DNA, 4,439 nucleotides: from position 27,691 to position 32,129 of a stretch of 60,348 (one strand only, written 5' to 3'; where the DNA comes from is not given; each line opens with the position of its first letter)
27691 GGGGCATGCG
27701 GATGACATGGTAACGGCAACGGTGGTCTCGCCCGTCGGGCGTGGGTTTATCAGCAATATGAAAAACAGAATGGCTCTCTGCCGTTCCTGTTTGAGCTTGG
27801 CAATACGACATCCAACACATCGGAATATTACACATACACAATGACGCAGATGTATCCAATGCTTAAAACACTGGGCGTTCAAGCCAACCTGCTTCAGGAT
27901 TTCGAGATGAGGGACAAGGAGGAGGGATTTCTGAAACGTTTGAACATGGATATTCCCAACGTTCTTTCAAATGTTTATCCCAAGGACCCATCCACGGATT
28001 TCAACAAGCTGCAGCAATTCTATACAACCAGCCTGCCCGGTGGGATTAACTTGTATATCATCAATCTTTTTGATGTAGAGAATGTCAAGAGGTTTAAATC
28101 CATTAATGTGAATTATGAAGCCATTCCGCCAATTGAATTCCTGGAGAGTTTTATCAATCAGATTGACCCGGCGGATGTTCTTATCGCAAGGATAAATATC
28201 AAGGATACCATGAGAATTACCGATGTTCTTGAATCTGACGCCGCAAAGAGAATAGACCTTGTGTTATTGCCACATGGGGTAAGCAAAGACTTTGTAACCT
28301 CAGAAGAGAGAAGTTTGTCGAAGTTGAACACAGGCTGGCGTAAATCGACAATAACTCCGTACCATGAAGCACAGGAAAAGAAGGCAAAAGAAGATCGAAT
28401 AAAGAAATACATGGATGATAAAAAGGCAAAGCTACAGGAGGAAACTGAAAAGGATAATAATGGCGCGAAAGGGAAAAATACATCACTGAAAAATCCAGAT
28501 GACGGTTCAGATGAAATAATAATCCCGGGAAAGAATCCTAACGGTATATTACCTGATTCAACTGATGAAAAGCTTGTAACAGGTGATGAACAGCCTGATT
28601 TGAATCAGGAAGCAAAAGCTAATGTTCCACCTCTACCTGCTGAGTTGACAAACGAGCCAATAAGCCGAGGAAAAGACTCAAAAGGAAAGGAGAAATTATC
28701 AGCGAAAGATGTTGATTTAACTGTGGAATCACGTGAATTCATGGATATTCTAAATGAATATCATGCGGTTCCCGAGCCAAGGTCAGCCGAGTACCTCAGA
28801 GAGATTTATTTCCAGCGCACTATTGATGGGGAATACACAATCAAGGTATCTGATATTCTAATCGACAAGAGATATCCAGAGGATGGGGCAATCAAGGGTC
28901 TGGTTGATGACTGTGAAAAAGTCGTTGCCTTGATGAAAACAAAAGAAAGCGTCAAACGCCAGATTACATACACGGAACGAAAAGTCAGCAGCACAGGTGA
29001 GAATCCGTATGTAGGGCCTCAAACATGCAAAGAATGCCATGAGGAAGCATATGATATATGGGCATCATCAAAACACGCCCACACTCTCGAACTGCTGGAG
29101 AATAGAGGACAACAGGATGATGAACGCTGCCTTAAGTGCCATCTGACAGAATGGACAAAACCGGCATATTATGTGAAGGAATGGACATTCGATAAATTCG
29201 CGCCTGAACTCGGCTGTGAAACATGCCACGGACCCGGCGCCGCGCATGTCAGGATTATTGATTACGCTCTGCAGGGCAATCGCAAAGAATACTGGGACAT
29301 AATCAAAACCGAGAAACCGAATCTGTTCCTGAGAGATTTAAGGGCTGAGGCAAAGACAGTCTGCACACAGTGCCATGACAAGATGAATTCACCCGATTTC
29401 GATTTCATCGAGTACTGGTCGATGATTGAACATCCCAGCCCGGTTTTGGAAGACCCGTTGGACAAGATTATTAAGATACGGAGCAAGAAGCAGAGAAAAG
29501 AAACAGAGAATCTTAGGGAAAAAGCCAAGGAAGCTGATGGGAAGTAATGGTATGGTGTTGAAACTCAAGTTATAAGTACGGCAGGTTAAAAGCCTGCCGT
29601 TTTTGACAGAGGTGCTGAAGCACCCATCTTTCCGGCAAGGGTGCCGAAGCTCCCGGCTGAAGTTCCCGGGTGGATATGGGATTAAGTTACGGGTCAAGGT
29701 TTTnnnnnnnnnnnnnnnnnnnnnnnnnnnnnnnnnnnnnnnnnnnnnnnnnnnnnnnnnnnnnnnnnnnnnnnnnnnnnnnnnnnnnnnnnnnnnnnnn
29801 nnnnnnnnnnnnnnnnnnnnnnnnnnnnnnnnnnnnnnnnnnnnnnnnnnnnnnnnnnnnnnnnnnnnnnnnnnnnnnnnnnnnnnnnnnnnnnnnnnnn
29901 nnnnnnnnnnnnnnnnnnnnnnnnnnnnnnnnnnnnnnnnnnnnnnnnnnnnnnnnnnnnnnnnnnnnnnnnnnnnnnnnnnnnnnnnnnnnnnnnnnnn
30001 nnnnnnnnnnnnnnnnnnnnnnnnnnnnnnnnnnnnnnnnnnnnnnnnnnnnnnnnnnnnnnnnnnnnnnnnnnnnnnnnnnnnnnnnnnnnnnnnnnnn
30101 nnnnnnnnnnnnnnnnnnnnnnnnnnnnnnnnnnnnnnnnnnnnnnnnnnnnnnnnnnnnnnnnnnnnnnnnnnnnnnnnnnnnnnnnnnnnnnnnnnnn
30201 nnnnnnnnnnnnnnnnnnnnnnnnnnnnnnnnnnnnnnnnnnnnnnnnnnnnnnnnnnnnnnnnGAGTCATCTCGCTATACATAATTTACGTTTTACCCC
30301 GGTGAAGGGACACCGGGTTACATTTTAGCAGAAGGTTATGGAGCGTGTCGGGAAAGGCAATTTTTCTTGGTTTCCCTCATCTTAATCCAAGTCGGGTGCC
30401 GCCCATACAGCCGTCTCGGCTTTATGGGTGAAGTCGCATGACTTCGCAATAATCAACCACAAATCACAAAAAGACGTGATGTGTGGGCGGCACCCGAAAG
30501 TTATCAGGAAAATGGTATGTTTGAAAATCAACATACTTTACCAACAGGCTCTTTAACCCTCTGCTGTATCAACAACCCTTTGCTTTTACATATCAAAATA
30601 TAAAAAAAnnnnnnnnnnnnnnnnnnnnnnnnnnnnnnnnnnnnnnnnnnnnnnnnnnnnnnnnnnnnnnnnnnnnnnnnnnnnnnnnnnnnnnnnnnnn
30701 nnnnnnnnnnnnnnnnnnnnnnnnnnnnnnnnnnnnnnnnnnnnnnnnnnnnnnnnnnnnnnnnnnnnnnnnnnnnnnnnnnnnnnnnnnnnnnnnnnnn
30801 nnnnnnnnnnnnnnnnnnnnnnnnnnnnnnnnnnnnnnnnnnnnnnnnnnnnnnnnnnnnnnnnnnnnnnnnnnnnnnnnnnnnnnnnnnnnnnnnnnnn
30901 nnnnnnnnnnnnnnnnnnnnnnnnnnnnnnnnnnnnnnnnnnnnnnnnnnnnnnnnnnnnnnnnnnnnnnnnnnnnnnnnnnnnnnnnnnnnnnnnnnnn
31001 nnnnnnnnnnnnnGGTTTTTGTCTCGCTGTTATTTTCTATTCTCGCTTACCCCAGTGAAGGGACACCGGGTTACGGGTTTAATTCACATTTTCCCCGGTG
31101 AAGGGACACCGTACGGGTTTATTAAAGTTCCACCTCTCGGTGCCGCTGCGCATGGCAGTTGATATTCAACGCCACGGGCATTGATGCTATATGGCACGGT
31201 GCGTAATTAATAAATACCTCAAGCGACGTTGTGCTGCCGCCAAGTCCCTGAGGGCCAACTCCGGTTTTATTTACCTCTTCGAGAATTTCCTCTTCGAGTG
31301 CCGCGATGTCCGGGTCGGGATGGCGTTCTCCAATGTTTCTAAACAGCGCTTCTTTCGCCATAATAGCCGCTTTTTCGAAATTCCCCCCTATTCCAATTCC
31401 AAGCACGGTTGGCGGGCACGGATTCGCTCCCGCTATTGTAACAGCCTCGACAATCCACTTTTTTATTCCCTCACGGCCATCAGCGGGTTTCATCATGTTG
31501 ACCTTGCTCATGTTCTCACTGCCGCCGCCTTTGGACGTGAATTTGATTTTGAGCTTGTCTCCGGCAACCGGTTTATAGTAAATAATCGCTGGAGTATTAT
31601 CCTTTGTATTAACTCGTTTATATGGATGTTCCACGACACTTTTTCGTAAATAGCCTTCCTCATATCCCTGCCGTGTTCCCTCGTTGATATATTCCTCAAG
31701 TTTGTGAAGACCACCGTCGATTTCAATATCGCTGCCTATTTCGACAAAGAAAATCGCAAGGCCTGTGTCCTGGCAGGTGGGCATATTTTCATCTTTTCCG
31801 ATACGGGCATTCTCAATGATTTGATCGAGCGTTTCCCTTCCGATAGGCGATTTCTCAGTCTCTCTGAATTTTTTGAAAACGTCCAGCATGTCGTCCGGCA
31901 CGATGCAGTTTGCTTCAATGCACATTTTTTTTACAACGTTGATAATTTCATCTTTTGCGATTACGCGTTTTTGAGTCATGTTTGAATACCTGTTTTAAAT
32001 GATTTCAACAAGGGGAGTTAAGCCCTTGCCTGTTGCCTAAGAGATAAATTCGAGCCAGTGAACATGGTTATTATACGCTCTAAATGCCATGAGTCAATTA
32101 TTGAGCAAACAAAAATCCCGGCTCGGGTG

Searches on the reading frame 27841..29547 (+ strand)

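Call 30: search_protein_families(library=pfam, proteins=[window:27841-29547:+], max_evalue=0.001)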
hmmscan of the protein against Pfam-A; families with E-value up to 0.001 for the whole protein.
window:27841-29547:+ (568 aa): 2 families
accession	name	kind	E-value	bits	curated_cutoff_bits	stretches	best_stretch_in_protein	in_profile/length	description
PF13435.11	Cytochrome_C554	-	2.3e-11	44.9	20.8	1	395-464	1-84/84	Cytochrome c554 and c-prime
PF14522.11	Cytochrome_C7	-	3e-05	24.2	24.8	0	394-463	14-66/67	Cytochrome c7 and related cytochrome c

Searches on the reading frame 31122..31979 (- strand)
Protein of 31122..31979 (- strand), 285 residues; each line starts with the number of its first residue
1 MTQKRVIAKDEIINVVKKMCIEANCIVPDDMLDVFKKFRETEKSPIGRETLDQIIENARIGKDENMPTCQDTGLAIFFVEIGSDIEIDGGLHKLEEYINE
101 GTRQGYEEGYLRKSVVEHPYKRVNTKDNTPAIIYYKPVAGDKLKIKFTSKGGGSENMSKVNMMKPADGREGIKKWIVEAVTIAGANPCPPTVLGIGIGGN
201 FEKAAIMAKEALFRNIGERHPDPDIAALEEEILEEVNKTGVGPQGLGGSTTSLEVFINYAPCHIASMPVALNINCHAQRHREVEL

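Call 9: search_protein_families(library=pfam, proteins=[window:31122-31979:-], max_evalue=0.01)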
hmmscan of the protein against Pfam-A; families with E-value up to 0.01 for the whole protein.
window:31122-31979:- (285 aa): 1 family
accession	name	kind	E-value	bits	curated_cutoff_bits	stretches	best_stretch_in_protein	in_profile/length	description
PF05681.19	Fumerase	-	3.1e-112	374.7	25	1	14-283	2-269/270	Fumarate hydratase (Fumerase)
